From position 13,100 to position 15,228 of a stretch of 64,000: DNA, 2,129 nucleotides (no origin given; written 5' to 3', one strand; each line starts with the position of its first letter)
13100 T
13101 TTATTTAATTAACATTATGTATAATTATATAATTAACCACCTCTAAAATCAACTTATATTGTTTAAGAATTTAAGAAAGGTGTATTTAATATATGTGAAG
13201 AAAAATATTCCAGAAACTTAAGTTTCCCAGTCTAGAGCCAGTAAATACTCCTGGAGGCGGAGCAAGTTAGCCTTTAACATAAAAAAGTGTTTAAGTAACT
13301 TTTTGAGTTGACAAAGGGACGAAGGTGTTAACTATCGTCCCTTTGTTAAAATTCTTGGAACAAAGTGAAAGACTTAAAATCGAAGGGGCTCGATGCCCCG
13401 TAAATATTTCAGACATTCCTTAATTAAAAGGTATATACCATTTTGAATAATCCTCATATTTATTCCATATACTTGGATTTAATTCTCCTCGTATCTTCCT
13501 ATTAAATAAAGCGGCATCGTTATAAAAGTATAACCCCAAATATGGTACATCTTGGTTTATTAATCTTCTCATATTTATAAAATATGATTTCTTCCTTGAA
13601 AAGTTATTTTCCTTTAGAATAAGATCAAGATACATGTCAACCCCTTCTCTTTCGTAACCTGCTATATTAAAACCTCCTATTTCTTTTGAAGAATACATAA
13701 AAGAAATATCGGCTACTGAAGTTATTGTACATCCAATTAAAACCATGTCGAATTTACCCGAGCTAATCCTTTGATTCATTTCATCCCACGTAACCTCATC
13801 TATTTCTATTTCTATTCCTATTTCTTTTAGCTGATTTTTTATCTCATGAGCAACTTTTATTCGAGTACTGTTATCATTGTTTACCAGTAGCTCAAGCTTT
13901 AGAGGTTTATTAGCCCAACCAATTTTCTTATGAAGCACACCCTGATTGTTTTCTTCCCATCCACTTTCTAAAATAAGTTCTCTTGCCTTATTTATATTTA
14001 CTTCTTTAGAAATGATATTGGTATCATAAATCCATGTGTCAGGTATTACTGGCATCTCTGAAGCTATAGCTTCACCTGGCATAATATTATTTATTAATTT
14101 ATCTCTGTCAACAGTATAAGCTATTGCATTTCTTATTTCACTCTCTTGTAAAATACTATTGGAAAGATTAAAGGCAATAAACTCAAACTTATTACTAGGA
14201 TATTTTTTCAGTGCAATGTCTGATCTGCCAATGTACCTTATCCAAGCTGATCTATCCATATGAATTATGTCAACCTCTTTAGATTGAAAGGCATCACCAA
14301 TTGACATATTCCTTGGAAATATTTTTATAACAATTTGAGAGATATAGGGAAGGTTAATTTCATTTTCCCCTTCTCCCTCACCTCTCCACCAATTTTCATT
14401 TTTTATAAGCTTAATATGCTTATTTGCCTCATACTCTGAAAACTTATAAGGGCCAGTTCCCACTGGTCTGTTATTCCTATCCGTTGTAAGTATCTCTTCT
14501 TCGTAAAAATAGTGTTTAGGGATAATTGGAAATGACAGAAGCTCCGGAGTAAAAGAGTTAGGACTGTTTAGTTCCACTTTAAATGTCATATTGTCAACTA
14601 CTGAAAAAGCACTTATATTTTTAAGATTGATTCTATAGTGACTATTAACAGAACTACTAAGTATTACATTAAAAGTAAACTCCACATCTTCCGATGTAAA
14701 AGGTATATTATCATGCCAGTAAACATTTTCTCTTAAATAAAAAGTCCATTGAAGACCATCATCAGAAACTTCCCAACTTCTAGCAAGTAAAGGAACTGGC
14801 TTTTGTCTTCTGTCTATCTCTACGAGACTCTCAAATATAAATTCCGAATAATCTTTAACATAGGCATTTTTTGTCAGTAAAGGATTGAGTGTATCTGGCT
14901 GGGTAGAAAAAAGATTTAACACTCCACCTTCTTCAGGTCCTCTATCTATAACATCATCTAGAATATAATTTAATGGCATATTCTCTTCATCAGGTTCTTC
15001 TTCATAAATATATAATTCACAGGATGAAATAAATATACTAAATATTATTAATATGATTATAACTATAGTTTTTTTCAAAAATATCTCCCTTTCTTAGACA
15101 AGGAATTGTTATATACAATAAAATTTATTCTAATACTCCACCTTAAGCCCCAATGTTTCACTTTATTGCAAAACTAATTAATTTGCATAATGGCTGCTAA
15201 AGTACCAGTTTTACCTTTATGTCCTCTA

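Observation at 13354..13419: R1 element: a roughly 50-nt two-hairpin module at gene 3' ends with compensatory base changes, which is also embedded inside the longer R3 element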

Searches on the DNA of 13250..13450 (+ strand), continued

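Call 74: search_with_rna_model(model_id=R1, sources=[L005, L006, L007, L008, L009, L010], filters=off, max_evalue=0.5, show_alignments=10)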
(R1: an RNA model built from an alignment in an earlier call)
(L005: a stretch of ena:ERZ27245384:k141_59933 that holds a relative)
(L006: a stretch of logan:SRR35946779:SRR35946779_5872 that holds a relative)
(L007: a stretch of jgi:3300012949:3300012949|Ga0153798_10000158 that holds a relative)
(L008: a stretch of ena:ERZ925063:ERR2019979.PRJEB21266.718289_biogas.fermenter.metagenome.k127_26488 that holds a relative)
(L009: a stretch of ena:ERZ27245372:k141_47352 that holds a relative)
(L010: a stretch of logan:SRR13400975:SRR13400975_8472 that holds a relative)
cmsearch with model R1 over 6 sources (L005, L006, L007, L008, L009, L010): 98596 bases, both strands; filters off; matches with E-value up to 0.5: 7.
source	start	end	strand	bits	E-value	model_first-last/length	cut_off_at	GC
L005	3900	3969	+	43.1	9.4e-08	1-69/69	no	0.44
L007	3915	3984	+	43.1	9.4e-08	1-69/69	no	0.44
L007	3785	3853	+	35.2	7.5e-06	1-69/69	no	0.41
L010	1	54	+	31.7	5.4e-05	9-69/69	no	0.52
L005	3835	3899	+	23.3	0.0054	1-69/69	no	0.42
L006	14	45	+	23.2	0.0057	35-66/69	no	0.56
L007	3854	3914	+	19.8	0.037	1-69/69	no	0.48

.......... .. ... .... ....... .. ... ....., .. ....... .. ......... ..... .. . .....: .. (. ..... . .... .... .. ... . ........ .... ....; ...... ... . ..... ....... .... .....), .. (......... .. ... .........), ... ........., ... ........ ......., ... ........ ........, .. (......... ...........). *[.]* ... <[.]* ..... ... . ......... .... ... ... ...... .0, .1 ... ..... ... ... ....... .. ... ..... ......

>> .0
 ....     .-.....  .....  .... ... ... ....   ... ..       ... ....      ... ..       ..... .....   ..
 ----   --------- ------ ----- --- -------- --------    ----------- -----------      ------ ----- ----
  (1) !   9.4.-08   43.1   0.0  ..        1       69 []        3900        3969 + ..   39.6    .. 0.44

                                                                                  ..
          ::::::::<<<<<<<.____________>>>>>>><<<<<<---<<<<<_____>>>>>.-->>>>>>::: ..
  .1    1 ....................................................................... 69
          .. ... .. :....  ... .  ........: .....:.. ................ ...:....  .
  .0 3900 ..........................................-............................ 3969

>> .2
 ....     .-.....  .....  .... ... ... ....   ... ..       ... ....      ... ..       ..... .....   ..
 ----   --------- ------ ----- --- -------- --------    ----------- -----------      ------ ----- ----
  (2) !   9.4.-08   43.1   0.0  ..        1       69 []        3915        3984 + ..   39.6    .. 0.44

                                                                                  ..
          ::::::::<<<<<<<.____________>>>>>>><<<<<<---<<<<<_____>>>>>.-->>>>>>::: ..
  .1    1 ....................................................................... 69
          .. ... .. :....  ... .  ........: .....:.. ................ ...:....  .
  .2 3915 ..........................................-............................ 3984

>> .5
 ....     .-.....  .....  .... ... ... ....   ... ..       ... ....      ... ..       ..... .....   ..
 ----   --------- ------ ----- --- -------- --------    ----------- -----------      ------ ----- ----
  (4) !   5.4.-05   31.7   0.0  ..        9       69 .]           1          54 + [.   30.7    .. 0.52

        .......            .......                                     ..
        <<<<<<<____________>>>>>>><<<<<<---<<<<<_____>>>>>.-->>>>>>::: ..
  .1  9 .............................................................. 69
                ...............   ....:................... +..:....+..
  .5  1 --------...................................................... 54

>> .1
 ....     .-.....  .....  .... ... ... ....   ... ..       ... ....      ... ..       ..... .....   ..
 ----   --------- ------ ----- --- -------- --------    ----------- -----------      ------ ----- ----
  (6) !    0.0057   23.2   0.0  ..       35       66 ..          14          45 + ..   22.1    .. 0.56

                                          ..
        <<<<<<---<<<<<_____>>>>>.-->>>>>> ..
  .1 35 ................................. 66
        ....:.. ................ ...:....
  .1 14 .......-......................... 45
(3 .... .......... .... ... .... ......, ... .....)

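Call 78: search_with_rna_model(model_id=R1, sources=[window, L003, L004, L007, L010], filters=default, max_evalue=0.01, make_alignment=true)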
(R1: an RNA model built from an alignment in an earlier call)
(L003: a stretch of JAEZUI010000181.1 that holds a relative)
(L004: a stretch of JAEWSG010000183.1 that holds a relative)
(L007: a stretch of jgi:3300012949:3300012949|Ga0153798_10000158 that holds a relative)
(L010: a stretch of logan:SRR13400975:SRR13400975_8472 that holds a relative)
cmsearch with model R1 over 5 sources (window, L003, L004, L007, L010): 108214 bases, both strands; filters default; matches with E-value up to 0.01: 11.
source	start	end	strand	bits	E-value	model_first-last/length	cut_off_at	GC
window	25626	25695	+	90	5.7e-19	1-69/69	no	0.43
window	53578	53645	+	89.3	8e-19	1-69/69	no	0.41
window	13342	13410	+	81.8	5.1e-17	1-69/69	no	0.36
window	48792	48860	-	76.3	1.1e-15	1-69/69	no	0.35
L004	1538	1608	-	68.4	8.5e-14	1-69/69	no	0.41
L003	2544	2614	+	67.7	1.3e-13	1-69/69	no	0.45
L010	1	54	+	50.1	2.2e-09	17-69/69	5'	0.52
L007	3915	3984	+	43.1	1e-07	1-69/69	no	0.44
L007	3785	3853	+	35.2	8.2e-06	1-69/69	no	0.41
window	49973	50034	+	25.6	0.0017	1-69/69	no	0.32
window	18074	18133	+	24.3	0.0035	1-69/69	no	0.35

Alignment A6: 11 matches aligned to the model, 81 columns, each read 5' to 3' on its own strand. Consensus structure (alignment columns), stored with it:
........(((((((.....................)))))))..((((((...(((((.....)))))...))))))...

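Call 91: search_with_rna_model(model_id=R1, sources=[L011, L012, L013, L014, L008, L009], filters=off, max_evalue=0.5, show_alignments=5)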
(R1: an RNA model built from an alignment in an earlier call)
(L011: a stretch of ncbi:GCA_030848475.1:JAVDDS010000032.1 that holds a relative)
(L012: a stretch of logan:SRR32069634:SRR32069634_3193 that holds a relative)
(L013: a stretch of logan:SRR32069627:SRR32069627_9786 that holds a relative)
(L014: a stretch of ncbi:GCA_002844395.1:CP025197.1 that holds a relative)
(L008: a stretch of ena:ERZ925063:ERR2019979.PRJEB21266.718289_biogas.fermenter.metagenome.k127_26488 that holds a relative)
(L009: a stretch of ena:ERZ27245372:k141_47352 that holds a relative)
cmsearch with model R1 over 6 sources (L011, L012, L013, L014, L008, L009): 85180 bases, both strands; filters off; matches with E-value up to 0.5: 0.
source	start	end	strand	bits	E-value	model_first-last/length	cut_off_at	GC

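Call 96: search_with_rna_model(model_id=R1, sources=[window, L003, L004, L007], filters=off, max_evalue=0.06, make_alignment=true)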
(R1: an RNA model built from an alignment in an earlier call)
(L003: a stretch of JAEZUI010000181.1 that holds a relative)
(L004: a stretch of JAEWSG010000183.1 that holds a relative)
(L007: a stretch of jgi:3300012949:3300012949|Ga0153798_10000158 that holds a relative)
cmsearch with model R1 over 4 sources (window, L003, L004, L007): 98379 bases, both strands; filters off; matches with E-value up to 0.06: 12.
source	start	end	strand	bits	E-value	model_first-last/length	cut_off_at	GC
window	25626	25695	+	90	5.1e-19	1-69/69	no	0.43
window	53578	53645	+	89.3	7.2e-19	1-69/69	no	0.41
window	13342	13410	+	81.8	4.6e-17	1-69/69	no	0.36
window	48792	48860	-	76.3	9.9e-16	1-69/69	no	0.35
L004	1538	1608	-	68.4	7.7e-14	1-69/69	no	0.41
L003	2544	2614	+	67.7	1.1e-13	1-69/69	no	0.45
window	53646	53710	+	53.6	2.8e-10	4-69/69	no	0.43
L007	3915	3984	+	43.1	9.4e-08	1-69/69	no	0.44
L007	3785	3853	+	35.2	7.5e-06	1-69/69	no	0.41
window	49973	50034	+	25.6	0.0015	1-69/69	no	0.32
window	18074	18133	+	24.3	0.0031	1-69/69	no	0.35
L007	3854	3914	+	19.8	0.037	1-69/69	no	0.48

Alignment A8: 12 matches aligned to the model, 79 columns, each read 5' to 3' on its own strand. Consensus structure (alignment columns), stored with it:
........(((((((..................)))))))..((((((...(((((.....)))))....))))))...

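Call 109: search_with_rna_model(model_id=R1, sources=[L015, L016], filters=off, max_evalue=0.5, show_alignments=6)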
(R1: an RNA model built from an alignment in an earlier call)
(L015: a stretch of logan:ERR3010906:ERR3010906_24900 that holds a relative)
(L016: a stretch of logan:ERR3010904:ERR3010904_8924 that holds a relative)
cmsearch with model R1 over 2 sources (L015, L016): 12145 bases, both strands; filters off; matches with E-value up to 0.5: 4.
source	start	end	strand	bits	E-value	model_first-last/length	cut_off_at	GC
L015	713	776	+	13.5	0.16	1-69/69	no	0.31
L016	1028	1091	+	13.5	0.16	1-69/69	no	0.31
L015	4159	4222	-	12.6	0.26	1-69/69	no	0.3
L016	4474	4537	-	12.6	0.26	1-69/69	no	0.3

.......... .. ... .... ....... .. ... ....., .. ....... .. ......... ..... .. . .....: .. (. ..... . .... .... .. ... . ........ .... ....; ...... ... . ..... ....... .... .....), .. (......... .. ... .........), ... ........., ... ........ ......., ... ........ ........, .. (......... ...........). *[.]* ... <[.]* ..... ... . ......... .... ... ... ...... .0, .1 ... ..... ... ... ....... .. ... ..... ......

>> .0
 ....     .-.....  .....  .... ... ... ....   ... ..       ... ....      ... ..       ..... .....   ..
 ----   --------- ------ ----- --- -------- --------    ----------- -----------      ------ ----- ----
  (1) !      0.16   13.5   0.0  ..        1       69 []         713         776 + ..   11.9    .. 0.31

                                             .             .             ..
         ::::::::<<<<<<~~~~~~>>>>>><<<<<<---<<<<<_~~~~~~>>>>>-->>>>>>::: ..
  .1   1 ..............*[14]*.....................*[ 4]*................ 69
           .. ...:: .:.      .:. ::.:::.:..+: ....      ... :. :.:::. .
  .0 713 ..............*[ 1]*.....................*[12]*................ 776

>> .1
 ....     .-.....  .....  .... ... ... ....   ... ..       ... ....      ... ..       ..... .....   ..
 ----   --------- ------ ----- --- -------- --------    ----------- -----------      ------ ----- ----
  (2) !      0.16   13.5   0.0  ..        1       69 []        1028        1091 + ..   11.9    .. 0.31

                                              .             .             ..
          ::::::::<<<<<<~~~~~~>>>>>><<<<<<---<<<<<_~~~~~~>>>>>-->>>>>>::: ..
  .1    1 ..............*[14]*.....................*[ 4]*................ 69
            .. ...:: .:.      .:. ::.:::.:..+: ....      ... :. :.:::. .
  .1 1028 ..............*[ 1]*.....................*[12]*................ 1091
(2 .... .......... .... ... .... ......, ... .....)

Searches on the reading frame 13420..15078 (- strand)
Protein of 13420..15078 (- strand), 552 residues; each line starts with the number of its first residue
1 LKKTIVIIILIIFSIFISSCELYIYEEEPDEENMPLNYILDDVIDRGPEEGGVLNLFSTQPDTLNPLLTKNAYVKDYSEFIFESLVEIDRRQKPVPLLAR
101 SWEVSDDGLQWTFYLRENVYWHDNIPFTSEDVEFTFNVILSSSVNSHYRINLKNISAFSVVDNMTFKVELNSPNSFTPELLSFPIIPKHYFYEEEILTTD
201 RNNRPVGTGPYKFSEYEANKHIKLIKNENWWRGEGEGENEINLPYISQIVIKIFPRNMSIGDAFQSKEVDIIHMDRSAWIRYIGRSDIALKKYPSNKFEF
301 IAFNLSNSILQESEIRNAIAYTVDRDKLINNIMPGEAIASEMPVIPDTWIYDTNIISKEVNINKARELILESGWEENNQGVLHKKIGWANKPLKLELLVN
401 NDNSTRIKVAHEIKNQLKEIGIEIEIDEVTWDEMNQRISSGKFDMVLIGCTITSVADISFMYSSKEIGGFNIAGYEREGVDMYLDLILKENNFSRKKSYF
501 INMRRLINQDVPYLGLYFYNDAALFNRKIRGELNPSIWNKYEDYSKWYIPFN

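Call 18: find_encoding_contigs(protein=window:13420-15078:-, flank=3000, max_places=10)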
Protein window:13420-15078:- (552 aa): no gene with exactly this product is on record in the collection.

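Call 24: search_protein_families(library=pfam, proteins=[window:13420-15078:-])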
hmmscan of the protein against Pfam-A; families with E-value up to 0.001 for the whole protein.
window:13420-15078:- (552 aa): 2 families
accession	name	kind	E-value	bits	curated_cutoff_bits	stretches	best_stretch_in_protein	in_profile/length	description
PF00496.27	SBP_bac_5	-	3.8e-84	283.4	32.4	1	93-463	1-359/368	Bacterial extracellular solute-binding proteins, family 5 Middle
PF00497.25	SBP_bac_3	-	9.9e-05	22.5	26.4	1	408-454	27-70/132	Bacterial extracellular solute-binding proteins, family 3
